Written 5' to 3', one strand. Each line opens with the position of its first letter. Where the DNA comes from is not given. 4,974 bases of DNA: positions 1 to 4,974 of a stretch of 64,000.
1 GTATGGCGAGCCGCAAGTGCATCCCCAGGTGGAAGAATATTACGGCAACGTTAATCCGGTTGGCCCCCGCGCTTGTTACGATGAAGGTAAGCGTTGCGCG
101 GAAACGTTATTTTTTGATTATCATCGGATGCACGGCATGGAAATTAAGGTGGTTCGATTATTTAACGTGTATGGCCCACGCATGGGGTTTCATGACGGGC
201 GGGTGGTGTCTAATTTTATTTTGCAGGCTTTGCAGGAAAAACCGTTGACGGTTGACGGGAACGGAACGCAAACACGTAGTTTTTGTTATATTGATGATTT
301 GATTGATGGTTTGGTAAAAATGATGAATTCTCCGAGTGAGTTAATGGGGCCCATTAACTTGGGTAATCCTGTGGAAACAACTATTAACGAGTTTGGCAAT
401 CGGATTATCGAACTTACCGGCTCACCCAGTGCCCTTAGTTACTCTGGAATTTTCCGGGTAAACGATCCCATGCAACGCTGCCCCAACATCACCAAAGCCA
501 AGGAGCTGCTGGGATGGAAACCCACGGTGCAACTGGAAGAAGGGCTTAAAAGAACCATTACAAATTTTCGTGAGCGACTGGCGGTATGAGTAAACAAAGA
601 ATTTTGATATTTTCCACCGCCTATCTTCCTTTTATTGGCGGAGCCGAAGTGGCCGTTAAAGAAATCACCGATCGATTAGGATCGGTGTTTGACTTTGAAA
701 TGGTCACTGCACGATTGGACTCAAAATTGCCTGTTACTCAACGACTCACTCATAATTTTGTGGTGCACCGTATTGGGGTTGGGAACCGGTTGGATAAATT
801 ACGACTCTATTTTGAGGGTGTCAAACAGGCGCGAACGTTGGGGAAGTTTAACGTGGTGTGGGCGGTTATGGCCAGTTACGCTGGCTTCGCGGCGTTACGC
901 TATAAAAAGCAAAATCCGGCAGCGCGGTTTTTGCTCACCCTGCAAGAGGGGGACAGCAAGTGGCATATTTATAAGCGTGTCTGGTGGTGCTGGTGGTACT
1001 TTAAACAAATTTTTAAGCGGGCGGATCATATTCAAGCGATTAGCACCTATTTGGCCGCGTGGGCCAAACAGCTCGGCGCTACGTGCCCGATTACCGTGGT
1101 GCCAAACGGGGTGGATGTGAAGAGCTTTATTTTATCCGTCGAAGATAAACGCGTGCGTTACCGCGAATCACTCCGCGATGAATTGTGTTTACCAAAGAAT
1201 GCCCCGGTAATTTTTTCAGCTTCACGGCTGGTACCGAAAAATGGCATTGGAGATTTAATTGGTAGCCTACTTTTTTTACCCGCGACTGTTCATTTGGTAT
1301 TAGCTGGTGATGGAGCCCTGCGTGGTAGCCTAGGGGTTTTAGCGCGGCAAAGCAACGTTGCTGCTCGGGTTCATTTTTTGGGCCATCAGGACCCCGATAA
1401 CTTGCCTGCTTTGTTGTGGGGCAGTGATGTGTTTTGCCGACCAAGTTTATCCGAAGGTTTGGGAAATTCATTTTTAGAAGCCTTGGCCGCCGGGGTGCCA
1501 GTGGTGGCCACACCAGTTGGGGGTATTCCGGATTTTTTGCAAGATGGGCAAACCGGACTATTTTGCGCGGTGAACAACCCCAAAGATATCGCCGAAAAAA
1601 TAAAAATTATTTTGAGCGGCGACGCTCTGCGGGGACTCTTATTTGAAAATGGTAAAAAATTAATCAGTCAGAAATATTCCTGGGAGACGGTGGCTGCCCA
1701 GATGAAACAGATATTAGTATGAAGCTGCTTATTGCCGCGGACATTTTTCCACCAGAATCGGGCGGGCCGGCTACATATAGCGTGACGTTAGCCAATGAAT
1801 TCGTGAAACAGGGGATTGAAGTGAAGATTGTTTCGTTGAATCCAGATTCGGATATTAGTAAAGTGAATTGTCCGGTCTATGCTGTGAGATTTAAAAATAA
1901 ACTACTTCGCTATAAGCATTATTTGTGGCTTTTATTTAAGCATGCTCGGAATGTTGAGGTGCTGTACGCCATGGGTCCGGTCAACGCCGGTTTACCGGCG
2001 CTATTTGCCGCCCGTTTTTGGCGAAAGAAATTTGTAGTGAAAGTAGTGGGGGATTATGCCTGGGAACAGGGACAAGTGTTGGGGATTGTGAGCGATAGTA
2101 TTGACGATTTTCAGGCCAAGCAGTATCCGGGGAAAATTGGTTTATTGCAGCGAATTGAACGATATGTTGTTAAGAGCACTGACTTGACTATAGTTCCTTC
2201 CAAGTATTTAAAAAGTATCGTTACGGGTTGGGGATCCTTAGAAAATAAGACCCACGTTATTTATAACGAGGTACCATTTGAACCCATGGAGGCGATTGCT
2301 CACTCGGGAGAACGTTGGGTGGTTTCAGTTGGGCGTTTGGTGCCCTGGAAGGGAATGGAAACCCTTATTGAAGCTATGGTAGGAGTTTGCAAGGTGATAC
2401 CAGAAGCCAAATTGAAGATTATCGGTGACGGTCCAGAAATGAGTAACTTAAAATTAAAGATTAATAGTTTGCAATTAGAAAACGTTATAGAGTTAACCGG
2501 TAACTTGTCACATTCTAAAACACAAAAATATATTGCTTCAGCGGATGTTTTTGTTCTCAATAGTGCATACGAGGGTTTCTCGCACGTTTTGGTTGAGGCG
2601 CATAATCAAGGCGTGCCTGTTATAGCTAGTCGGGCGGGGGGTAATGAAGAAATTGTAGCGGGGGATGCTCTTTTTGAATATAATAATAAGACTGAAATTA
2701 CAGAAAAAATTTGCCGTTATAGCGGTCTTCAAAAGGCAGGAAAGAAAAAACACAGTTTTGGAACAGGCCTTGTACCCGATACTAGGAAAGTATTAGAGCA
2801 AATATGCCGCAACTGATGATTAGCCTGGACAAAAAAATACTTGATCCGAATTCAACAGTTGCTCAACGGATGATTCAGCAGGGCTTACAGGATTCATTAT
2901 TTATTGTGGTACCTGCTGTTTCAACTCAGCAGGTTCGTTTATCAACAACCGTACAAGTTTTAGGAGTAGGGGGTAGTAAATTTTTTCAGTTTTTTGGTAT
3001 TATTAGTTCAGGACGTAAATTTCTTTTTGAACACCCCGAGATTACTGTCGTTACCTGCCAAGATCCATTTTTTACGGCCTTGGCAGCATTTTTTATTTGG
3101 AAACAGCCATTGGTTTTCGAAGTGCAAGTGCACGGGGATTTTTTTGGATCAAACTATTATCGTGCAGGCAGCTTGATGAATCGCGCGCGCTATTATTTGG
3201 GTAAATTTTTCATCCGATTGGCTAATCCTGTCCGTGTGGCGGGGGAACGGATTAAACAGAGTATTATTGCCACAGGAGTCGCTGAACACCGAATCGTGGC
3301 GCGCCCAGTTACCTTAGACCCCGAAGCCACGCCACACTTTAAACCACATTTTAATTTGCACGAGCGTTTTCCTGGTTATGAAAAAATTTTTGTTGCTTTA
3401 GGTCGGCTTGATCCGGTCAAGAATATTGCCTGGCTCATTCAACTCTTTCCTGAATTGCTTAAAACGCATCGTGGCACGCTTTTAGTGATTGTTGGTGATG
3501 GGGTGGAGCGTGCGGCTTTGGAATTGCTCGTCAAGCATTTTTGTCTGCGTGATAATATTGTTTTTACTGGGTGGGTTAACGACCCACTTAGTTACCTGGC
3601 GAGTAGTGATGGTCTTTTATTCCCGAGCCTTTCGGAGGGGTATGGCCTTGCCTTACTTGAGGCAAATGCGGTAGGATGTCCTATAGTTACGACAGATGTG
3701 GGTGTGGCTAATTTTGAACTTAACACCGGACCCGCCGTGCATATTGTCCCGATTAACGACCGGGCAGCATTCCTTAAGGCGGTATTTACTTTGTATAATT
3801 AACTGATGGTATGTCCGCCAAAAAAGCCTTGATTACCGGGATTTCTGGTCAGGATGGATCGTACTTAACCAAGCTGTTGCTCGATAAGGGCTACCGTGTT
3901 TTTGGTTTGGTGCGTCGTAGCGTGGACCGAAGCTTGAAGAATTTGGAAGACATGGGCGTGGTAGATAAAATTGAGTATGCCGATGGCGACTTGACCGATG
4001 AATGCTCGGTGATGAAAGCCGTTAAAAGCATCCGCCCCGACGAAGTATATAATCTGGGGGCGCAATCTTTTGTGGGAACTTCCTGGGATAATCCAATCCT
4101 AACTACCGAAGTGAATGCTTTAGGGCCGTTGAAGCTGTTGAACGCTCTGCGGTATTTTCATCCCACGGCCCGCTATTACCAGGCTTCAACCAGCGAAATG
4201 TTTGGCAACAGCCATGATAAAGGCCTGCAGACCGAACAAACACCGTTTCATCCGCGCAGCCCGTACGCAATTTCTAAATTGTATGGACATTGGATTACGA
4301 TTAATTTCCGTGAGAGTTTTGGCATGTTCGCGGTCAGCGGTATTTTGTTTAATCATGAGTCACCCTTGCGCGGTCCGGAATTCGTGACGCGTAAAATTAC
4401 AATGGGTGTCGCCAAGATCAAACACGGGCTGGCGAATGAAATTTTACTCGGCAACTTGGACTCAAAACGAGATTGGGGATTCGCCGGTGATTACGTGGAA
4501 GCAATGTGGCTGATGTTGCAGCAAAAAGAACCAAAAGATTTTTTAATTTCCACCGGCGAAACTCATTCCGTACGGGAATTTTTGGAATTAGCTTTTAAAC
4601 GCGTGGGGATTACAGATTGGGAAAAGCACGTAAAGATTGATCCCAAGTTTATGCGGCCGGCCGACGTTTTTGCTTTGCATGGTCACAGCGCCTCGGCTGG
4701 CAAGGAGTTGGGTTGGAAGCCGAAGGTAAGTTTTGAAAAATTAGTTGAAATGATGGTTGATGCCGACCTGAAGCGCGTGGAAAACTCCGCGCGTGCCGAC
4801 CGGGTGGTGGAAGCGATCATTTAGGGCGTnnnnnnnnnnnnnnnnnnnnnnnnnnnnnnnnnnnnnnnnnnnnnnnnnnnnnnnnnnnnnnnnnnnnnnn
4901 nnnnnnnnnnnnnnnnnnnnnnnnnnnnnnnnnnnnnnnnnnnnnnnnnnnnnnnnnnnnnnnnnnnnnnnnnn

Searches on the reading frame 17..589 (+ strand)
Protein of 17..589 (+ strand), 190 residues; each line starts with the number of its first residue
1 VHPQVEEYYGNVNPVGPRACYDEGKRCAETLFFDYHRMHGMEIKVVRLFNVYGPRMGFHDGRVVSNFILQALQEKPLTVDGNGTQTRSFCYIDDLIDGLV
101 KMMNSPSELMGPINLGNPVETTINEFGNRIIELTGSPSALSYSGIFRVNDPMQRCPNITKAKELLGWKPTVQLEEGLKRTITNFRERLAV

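Call 9: search_protein_families(library=pfam, max_evalue=0.00001, proteins=[window:17-589:+])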
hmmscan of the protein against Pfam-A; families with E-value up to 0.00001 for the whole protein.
window:17-589:+ (190 aa): 2 families
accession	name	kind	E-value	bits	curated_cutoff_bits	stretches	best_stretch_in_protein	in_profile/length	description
PF01370.27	Epimerase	-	3.1e-23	82.9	20.9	1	12-109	133-231/240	NAD dependent epimerase/dehydratase family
PF16363.11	GDP_Man_Dehyd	-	1.1e-22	81.4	27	1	12-180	144-332/332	GDP-mannose 4,6 dehydratase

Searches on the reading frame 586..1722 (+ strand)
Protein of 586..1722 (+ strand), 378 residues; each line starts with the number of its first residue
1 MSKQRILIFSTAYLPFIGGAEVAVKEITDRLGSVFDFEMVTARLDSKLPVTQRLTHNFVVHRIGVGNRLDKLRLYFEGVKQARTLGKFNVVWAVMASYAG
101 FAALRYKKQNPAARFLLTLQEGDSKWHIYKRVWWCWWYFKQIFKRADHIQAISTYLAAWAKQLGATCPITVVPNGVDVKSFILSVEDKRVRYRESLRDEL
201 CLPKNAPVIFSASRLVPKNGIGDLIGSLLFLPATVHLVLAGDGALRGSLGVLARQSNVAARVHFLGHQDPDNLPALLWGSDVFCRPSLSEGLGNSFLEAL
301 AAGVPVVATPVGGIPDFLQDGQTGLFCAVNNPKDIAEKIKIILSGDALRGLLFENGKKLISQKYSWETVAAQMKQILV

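Call 9: search_protein_families(library=pfam, max_evalue=0.00001, proteins=[window:586-1722:+])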
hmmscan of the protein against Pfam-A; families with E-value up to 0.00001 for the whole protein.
window:586-1722:+ (378 aa): 6 families
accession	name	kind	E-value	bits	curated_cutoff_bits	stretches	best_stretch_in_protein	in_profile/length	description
PF00534.26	Glycos_transf_1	-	2e-33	115.8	26.4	1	194-358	3-171/172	Glycosyl transferases group 1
PF13692.12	Glyco_trans_1_4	-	3.1e-28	99.3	27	1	207-343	2-140/142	Glycosyl transferases group 1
PF13439.12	Glyco_transf_4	-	3.5e-14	53.6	28.5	1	17-178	1-168/170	Glycosyltransferase Family 4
PF13524.12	Glyco_trans_1_2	-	6.3e-10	39.6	25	1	257-374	27-143/144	Glycosyl transferase-like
PF13579.12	Glyco_trans_4_4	-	2e-07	31.9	29.7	1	18-175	1-158/158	Glycosyl transferase 4-like domain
PF20706.3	GT4-conflict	-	3.8e-07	29.9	26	1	267-321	269-323/385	Family 4 Glycosyltransferase in conflict systems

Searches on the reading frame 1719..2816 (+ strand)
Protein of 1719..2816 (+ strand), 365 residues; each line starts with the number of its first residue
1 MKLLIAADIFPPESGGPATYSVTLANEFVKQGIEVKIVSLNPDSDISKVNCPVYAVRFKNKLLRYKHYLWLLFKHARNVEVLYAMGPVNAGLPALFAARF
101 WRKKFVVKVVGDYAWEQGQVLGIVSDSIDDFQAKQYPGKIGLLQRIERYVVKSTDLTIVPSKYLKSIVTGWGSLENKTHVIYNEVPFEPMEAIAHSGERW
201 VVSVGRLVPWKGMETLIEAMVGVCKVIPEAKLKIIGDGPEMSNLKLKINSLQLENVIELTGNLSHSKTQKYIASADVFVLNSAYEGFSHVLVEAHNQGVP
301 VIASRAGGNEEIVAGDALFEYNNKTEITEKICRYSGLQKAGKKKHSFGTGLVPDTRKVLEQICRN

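Call 9: search_protein_families(library=pfam, max_evalue=0.00001, proteins=[window:1719-2816:+])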
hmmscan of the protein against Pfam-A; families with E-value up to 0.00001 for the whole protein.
window:1719-2816:+ (365 aa): 5 families
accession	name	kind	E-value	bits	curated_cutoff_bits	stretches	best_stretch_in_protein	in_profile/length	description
PF00534.26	Glycos_transf_1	-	5.7e-32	111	26.4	1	196-333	13-154/172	Glycosyl transferases group 1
PF13692.12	Glyco_trans_1_4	-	2.6e-26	93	27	1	199-333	2-138/142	Glycosyl transferases group 1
PF13439.12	Glyco_transf_4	-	1.1e-12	48.8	28.5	1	15-183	2-164/170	Glycosyltransferase Family 4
PF13579.12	Glyco_trans_4_4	-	1.7e-11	45.1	29.7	1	15-183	1-157/158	Glycosyl transferase 4-like domain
PF20706.3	GT4-conflict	-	3.2e-06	26.8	26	1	188-313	187-320/385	Family 4 Glycosyltransferase in conflict systems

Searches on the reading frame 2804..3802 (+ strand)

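Call 9: search_protein_families(library=pfam, max_evalue=0.00001, proteins=[window:2804-3802:+])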
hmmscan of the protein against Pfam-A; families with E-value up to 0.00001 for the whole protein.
window:2804-3802:+ (332 aa): 3 families
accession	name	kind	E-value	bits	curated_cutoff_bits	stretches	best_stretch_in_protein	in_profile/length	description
PF13692.12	Glyco_trans_1_4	-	9.9e-28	97.6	27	1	194-331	2-140/142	Glycosyl transferases group 1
PF00534.26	Glycos_transf_1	-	4.4e-27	95.1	26.4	1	189-302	11-127/172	Glycosyl transferases group 1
PF20706.3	GT4-conflict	-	5.8e-06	26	26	1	147-303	154-318/385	Family 4 Glycosyltransferase in conflict systems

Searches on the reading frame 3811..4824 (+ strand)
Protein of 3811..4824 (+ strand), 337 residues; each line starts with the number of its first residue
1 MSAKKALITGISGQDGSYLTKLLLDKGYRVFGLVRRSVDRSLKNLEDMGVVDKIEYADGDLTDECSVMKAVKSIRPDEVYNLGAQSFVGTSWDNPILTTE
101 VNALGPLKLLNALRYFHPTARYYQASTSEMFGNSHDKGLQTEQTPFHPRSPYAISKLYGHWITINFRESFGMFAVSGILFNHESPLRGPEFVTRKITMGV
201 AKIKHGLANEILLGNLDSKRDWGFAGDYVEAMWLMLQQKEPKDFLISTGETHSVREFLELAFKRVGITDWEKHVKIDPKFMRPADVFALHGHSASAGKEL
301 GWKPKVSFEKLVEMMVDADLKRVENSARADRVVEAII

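Call 9: search_protein_families(library=pfam, max_evalue=0.00001, proteins=[window:3811-4824:+])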
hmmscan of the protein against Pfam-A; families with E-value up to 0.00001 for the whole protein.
window:3811-4824:+ (337 aa): 3 families
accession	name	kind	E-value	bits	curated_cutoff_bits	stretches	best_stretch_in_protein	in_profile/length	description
PF16363.11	GDP_Man_Dehyd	-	1.5e-123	413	27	1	7-315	1-332/332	GDP-mannose 4,6 dehydratase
PF01370.27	Epimerase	-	4.5e-66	223.1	20.9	1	6-245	1-238/240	NAD dependent epimerase/dehydratase family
PF04321.23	RmlD_sub_bind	-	6.6e-09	35.7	27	1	5-160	2-133/287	RmlD substrate binding domain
